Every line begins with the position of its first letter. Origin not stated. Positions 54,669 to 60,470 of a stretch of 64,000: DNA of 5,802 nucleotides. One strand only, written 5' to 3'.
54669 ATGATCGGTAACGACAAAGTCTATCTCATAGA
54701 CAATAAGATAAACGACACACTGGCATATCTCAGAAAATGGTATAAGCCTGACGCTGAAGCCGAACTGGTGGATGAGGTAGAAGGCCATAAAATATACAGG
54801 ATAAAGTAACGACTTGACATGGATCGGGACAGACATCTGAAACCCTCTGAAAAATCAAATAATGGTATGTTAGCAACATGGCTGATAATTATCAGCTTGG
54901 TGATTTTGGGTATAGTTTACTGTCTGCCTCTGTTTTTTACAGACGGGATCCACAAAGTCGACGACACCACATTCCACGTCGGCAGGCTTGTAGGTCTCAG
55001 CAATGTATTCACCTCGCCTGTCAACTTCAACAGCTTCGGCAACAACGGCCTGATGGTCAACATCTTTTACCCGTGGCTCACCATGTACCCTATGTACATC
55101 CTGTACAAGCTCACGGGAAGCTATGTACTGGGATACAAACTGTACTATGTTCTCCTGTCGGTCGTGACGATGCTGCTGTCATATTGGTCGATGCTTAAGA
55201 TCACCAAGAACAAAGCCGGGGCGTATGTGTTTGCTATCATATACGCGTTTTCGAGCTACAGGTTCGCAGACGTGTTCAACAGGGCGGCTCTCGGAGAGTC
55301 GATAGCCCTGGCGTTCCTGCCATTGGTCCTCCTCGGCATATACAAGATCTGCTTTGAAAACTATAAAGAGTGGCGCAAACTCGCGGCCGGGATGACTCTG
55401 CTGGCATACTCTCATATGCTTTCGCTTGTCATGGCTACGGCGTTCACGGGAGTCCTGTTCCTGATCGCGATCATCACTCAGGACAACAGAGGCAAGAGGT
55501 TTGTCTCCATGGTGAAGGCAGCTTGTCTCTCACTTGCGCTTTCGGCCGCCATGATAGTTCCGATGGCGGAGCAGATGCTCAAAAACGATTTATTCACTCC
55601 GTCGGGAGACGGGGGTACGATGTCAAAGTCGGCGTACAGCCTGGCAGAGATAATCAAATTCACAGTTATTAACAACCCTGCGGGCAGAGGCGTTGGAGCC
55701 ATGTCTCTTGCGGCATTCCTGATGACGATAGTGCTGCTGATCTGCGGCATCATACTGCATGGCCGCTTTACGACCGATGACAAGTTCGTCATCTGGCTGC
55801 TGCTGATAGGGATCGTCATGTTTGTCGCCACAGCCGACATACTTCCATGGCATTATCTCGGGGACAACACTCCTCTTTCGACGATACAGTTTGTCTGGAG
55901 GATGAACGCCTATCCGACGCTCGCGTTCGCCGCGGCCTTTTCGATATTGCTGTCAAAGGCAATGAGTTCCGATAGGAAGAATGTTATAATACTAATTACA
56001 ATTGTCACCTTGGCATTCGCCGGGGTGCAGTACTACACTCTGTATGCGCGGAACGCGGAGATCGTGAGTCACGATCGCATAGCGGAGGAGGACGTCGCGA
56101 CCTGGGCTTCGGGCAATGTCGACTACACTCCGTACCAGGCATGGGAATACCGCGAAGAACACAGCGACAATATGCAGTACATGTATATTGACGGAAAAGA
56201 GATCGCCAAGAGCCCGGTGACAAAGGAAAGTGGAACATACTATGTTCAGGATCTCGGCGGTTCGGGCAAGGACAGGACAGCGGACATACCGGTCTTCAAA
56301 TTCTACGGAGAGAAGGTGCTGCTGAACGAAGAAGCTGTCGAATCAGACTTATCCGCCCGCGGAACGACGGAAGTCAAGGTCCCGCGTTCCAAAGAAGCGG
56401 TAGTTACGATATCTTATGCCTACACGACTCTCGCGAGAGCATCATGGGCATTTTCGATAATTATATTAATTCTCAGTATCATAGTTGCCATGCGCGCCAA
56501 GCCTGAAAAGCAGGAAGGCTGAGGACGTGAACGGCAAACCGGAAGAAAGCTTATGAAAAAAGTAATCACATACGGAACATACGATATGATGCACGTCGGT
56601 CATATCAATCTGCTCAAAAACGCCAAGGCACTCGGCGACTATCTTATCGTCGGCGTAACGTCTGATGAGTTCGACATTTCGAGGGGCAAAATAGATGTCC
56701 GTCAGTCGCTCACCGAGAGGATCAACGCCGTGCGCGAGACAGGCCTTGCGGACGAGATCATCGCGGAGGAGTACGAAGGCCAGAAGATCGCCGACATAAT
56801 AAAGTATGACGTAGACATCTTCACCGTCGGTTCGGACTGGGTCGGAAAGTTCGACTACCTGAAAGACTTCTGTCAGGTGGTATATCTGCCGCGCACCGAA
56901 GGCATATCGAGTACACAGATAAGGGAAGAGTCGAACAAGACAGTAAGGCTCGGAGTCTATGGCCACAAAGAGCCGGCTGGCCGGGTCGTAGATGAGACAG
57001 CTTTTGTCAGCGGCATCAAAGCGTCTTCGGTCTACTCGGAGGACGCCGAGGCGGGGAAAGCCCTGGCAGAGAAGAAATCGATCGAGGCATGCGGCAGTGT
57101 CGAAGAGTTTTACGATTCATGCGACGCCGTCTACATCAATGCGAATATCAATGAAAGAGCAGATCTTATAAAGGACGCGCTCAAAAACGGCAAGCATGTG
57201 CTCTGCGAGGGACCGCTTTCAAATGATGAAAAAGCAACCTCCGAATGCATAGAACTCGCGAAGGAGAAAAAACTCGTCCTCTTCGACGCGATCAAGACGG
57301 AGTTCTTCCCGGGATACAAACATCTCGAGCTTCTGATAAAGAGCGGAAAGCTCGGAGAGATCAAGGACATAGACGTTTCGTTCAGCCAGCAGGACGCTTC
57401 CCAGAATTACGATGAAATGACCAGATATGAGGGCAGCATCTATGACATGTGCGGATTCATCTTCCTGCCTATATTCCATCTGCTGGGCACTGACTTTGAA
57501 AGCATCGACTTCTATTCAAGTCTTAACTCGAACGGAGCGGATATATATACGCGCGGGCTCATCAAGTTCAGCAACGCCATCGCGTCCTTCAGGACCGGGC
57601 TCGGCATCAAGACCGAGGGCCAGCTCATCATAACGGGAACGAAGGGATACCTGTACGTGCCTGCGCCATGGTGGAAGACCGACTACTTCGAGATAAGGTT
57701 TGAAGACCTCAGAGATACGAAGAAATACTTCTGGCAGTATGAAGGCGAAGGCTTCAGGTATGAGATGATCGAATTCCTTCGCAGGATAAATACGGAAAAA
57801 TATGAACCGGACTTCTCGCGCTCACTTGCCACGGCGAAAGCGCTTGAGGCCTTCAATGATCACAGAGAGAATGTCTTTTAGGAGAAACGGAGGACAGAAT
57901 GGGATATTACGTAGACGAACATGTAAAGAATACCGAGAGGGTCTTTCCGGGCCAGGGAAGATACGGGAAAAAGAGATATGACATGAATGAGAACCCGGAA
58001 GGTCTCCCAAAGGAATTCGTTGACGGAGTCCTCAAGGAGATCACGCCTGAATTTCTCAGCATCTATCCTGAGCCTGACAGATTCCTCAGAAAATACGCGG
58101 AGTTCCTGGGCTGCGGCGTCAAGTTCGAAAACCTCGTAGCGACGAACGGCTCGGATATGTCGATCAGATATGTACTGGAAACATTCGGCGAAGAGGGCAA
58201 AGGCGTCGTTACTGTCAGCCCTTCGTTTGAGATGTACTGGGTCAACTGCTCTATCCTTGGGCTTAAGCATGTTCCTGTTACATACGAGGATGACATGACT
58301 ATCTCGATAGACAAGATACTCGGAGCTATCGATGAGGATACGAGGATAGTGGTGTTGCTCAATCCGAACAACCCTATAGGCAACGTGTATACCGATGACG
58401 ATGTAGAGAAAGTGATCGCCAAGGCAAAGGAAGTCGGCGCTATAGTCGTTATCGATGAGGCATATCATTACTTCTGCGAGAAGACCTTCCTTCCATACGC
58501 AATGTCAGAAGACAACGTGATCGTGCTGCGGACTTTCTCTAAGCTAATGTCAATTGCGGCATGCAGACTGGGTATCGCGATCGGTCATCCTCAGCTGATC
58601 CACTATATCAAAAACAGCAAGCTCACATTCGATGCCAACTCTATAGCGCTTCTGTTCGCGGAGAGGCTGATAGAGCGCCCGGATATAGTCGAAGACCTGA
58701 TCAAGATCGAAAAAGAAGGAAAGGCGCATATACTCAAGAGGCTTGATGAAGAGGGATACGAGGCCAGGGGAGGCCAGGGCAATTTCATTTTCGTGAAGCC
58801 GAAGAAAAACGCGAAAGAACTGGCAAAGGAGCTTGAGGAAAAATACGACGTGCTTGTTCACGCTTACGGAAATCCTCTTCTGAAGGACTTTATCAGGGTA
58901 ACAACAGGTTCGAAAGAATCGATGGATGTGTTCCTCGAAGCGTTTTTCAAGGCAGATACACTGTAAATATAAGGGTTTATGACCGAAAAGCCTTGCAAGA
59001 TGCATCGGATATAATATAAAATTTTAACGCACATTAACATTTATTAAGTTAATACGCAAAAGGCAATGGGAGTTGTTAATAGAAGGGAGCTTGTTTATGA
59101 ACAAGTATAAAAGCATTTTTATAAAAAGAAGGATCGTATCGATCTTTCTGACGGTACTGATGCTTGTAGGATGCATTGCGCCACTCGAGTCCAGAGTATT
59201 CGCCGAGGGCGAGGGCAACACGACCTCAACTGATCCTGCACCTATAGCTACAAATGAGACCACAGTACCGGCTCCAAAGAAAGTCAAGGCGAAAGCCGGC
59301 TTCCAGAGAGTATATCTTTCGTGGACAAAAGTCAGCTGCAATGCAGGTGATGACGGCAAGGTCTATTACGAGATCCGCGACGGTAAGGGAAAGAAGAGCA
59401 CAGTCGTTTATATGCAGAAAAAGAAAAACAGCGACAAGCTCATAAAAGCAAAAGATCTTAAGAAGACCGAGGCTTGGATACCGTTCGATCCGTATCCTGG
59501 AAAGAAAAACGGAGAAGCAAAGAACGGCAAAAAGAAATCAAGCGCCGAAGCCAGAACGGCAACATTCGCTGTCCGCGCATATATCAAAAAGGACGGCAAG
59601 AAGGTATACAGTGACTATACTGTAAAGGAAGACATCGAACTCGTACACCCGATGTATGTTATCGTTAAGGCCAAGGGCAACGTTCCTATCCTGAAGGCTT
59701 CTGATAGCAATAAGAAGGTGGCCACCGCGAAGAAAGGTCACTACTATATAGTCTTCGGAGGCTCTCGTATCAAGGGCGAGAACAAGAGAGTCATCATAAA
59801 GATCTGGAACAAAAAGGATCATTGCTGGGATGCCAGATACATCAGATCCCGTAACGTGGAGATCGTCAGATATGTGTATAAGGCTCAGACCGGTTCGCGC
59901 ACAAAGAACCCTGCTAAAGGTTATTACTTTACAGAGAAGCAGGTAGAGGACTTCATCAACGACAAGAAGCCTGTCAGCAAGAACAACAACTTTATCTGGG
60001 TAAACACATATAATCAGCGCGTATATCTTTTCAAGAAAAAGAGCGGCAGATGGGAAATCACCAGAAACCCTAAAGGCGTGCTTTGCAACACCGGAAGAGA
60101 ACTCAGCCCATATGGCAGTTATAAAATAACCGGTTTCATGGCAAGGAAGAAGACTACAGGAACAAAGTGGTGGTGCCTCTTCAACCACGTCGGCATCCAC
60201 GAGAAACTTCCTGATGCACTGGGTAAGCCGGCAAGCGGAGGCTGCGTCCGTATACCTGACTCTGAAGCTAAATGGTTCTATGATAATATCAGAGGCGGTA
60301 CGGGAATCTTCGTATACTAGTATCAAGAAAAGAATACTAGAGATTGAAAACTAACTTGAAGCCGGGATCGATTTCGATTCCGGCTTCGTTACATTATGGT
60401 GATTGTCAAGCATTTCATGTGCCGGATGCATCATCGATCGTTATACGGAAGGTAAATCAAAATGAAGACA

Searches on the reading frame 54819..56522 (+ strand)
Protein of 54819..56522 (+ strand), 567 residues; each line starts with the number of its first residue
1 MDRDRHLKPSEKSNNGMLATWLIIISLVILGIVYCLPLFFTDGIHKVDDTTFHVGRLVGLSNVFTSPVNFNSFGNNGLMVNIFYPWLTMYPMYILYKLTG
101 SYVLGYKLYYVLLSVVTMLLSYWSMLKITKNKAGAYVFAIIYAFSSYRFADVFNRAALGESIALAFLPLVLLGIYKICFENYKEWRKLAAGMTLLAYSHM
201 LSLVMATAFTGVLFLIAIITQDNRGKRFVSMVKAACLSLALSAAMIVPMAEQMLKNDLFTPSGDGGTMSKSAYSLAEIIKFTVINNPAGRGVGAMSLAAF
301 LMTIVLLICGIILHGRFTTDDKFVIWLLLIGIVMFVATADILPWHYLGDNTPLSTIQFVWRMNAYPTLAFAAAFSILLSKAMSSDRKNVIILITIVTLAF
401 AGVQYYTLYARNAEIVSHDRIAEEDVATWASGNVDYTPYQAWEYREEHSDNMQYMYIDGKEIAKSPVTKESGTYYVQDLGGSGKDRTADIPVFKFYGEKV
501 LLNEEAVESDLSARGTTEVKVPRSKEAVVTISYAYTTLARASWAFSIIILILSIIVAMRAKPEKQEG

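Call 44: search_protein_families(library=pfam, proteins=[window:54819-56522:+], max_evalue=0.001)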
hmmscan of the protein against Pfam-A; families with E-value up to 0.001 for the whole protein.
window:54819-56522:+ (567 aa): 1 family
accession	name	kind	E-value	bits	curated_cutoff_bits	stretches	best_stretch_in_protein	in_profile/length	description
PF09586.16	YfhO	-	6.5e-05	21.9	28.5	1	108-417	93-395/835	Bacterial membrane protein YfhO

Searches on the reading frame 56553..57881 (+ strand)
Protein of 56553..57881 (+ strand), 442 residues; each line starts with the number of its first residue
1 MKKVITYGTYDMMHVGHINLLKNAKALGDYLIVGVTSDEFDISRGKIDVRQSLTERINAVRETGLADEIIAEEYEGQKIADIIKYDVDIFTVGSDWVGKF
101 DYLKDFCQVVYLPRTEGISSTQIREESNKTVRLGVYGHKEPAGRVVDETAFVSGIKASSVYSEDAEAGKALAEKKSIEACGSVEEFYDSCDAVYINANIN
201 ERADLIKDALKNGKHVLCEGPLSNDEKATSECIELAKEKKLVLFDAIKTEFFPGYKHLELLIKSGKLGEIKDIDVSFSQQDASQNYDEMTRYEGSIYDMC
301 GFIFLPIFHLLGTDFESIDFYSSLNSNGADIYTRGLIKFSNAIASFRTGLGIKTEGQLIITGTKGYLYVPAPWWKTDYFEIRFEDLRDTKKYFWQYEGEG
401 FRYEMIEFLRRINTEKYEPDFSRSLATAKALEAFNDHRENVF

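Call 44: search_protein_families(library=pfam, proteins=[window:56553-57881:+], max_evalue=0.001)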
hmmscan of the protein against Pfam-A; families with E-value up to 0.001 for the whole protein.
window:56553-57881:+ (442 aa): 3 families
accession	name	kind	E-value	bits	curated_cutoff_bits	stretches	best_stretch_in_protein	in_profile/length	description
PF01467.32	CTP_transf_like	-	1.6e-16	61.1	21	1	5-125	1-132/133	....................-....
PF01408.29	GFO_IDH_MocA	-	7.1e-12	46.5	24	1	156-243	27-116/120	Oxidoreductase family, NAD-binding Rossmann fold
PF22725.1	GFO_IDH_MocA_C3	-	6.6e-07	29.8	27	1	256-367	2-123/124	GFO/IDH/MocA C-terminal domain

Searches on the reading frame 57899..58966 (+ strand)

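Call 44: search_protein_families(library=pfam, proteins=[window:57899-58966:+], max_evalue=0.001)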
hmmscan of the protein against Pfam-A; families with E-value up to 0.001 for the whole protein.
window:57899-58966:+ (355 aa): 3 families
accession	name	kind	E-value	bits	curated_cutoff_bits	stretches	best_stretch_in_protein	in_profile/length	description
PF00155.27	Aminotran_1_2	-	1.8e-40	139.7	19.7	1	56-349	38-361/361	Aminotransferase class I and II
PF00266.25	Aminotran_5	-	1.2e-05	24.9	21.5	1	113-188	104-177/371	Aminotransferase class-V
PF01053.26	Cys_Met_Meta_PP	-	0.00059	18.9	27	1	90-189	81-176/381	Cys/Met metabolism PLP-dependent enzyme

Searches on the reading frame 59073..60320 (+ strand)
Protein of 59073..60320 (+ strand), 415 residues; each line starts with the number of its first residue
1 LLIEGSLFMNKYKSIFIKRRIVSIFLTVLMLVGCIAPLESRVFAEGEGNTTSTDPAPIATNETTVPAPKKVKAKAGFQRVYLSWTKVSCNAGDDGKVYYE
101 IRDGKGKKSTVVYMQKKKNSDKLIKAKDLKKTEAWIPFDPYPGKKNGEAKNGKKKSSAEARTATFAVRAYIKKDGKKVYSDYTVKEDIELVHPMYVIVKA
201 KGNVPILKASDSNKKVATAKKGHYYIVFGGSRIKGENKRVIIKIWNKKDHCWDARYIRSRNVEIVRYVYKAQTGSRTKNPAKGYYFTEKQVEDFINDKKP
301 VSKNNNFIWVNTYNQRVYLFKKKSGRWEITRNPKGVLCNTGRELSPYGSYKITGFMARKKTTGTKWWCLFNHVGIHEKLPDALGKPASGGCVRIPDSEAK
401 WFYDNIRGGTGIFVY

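Call 77: search_protein_families(library=pfam, proteins=[window:59073-60320:+], max_evalue=0.001)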
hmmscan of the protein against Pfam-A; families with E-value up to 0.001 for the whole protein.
window:59073-60320:+ (415 aa): 1 family
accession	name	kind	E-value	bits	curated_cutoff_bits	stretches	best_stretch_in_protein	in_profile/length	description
PF03734.19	YkuD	-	2.4e-10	41.6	23.4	1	306-413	2-145/146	L,D-transpeptidase catalytic domain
